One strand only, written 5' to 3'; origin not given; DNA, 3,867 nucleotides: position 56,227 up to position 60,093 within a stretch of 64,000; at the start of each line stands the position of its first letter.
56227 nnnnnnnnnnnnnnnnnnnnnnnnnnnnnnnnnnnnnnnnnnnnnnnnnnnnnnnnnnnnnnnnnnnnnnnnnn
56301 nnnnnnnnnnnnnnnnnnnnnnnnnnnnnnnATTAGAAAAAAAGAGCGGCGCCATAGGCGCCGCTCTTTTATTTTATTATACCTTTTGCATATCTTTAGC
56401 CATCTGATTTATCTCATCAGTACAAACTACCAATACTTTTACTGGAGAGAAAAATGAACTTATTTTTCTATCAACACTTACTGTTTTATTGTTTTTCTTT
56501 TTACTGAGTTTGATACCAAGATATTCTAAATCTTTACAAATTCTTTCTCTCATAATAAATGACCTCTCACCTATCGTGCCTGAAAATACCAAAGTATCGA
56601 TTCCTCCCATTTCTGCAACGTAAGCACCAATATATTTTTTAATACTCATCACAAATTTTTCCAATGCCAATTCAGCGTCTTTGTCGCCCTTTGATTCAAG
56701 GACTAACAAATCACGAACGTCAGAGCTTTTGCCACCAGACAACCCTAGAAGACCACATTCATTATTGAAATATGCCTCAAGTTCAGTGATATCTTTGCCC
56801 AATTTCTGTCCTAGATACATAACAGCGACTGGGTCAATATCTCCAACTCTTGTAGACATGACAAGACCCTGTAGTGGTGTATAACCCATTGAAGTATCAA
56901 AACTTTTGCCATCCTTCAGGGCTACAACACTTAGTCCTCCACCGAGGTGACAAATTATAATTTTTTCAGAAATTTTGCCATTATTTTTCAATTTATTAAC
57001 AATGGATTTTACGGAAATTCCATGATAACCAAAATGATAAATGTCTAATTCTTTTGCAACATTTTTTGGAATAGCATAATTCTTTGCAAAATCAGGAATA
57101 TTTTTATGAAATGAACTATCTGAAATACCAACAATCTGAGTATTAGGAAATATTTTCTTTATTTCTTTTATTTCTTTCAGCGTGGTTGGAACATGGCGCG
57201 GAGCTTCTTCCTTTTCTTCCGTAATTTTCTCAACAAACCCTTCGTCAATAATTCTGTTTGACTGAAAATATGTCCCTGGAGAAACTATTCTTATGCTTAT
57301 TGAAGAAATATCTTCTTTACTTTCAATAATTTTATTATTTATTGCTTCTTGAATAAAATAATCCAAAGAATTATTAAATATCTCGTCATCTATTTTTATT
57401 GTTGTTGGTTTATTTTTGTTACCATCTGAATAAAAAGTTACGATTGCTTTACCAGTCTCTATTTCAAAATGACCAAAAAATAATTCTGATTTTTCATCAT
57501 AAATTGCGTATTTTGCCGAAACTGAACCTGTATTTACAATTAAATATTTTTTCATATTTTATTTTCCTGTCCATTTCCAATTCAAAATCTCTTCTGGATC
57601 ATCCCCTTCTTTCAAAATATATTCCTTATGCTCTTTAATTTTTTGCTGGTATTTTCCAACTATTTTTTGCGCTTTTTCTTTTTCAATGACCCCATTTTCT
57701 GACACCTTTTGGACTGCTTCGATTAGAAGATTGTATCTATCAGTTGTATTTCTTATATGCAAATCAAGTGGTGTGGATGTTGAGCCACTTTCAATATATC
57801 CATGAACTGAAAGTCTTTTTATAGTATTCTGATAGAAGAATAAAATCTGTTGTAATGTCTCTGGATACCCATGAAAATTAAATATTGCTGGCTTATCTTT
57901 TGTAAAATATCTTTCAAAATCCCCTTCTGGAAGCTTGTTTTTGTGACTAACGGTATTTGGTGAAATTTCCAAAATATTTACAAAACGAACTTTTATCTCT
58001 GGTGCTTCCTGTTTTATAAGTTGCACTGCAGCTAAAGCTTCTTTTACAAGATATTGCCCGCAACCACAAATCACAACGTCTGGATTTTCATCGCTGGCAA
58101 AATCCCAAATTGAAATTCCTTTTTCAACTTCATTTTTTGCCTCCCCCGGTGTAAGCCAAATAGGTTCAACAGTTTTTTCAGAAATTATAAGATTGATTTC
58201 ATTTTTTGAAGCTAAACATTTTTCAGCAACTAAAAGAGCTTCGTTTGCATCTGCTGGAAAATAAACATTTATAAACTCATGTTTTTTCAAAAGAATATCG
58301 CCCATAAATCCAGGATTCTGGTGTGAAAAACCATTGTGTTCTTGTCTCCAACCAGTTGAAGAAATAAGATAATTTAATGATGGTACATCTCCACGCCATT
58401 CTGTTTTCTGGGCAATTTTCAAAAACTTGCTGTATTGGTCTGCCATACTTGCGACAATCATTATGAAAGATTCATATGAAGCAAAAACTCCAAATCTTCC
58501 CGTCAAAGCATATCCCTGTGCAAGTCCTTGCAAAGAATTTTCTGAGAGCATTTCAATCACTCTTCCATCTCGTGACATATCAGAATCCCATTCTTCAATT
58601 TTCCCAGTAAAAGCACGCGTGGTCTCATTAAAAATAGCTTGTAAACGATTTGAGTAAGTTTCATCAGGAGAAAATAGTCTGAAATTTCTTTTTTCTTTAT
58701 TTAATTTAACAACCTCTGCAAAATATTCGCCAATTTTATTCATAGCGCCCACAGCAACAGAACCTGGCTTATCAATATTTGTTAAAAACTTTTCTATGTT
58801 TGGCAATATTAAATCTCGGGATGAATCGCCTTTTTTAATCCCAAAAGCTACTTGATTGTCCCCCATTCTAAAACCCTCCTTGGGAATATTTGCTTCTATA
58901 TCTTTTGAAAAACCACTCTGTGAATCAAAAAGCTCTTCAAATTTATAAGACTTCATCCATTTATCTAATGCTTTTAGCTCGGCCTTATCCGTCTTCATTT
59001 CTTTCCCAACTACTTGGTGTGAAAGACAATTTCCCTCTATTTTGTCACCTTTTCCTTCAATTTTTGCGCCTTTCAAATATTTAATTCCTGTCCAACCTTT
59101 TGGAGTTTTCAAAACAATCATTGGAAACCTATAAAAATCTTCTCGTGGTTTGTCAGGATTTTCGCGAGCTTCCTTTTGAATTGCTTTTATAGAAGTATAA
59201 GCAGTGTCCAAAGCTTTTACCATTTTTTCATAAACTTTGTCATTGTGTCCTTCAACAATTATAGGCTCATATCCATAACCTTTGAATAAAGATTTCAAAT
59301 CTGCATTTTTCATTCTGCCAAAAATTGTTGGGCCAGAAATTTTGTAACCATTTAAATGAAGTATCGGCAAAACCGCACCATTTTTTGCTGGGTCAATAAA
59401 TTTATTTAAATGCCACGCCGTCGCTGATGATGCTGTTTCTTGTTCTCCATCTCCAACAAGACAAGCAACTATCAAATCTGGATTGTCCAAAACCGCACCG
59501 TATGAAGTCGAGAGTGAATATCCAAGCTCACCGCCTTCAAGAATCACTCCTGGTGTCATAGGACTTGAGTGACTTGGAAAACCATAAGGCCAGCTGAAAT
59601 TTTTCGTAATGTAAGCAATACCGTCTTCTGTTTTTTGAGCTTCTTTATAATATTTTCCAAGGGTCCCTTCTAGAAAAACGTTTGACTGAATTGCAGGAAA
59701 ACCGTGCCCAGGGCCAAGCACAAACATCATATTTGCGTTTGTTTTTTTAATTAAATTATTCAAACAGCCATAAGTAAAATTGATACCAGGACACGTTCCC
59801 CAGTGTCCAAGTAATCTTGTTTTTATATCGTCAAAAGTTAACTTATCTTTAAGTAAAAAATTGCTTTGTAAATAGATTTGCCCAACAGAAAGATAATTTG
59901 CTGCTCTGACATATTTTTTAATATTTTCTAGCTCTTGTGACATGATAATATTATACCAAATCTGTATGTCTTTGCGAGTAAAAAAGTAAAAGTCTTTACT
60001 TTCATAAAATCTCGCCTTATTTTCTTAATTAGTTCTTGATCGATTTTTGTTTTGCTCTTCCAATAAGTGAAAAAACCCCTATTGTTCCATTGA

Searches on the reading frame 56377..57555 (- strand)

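Call 5: search_protein_families(library=pfam, proteins=[window:56377-57555:-], max_evalue=0.001)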
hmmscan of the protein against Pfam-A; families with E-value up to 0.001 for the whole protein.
window:56377-57555:- (392 aa): 1 family
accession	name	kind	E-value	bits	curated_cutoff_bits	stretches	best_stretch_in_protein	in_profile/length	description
PF00871.23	Acetate_kinase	-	8.2e-91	305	22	1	4-383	2-388/392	Acetokinase family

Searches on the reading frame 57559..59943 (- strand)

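Call 5: search_protein_families(library=pfam, proteins=[window:57559-59943:-], max_evalue=0.001)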
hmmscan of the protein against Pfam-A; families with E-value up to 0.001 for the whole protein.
window:57559-59943:- (794 aa): 3 families
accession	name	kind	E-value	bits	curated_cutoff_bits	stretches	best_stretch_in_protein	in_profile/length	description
PF09364.15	XFP_N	-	1.8e-135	451.9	23.7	1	3-368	5-361/364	XFP N-terminal domain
PF03894.20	XFP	-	1.5e-71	240.2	22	1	403-579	2-177/177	D-xylulose 5-phosphate/D-fructose 6-phosphate phosphoketolase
PF09363.15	XFP_C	-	1e-60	205.1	23.4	1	590-791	1-202/202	XFP C-terminal domain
